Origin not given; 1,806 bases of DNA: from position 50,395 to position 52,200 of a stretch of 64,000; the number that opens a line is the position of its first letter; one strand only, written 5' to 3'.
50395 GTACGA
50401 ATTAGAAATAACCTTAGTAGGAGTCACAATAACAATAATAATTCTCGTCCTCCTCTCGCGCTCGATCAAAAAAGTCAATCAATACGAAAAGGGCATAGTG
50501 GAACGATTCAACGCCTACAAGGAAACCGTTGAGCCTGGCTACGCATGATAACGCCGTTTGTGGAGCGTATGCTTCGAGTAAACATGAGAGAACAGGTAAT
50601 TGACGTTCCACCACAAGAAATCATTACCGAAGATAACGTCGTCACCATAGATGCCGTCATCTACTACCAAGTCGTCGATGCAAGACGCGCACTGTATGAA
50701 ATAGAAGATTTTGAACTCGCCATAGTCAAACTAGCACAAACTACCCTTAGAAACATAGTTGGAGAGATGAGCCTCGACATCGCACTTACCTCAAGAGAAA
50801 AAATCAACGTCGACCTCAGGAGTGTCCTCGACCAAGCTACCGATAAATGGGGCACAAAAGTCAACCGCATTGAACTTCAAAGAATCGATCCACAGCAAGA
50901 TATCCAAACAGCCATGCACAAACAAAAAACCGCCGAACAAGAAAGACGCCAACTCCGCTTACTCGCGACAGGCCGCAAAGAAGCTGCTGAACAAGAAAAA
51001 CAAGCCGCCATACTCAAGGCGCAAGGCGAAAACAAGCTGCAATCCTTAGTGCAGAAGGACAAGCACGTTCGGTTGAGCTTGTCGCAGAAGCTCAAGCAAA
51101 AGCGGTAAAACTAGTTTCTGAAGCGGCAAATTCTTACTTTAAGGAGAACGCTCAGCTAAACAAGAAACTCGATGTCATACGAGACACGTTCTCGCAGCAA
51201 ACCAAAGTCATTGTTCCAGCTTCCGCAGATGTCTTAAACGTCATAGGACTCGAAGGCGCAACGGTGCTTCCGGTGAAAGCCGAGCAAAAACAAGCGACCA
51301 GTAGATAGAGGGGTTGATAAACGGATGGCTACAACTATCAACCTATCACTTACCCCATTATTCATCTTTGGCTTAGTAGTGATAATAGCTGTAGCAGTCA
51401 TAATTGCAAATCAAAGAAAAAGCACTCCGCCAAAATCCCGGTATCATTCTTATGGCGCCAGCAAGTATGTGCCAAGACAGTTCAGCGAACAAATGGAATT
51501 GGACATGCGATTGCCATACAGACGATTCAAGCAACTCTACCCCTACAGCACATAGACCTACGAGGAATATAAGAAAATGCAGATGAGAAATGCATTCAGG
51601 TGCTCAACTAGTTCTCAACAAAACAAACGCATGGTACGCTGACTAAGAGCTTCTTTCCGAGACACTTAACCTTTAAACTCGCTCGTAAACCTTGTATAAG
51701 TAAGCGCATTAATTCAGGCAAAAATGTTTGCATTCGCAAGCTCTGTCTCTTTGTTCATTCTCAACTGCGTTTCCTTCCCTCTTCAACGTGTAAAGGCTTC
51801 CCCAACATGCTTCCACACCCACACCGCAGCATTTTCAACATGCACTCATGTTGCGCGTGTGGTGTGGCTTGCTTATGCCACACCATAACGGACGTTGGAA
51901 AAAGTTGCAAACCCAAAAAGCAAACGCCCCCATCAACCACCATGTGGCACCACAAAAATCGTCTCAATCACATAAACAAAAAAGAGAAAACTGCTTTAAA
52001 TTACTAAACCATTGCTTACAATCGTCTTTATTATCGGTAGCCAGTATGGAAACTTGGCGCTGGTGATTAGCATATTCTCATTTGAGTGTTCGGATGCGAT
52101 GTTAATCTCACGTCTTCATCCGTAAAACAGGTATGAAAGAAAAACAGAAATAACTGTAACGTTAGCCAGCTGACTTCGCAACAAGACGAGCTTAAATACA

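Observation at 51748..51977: Dispersed ~250-bp structured intergenic element, three colinear copies, no transposase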

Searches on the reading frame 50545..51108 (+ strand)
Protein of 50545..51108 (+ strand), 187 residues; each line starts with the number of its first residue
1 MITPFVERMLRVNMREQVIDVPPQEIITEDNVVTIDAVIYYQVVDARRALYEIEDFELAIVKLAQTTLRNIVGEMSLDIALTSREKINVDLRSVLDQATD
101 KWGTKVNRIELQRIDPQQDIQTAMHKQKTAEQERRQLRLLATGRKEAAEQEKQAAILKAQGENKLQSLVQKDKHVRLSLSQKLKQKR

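Call 50: search_protein_families(library=pfam, proteins=[window:50545-51108:+], max_evalue=0.001)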
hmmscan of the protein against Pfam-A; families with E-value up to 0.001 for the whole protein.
window:50545-51108:+ (187 aa): 1 family
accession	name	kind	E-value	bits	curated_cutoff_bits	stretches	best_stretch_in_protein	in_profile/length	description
PF01145.31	Band_7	-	6.8e-27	95.1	23.6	1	2-153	28-175/176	SPFH domain / Band 7 family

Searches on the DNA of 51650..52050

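Call 33: search_rna_families(source=window, start=51650, end=52050, threshold=evalue, max_evalue=10)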
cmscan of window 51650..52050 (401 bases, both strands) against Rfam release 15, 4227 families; matches with E-value up to 10: 3.
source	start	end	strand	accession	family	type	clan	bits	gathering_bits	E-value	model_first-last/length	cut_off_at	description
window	51952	52030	-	RF01770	rimP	Cis-reg; leader;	-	17.2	47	2.7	1-102/102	no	Gammaprotebacteria rimP leader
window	51852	51882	+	RF02727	sno_ZL116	Gene; snRNA; snoRNA; CD-box;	-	15.5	82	1.8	1-72/72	no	Small nucleolar RNA ZL116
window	51967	52031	-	RF03056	RAGATH-35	Gene; sRNA;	-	15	38.9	4.6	1-87/87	no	RAGATH-35 RNA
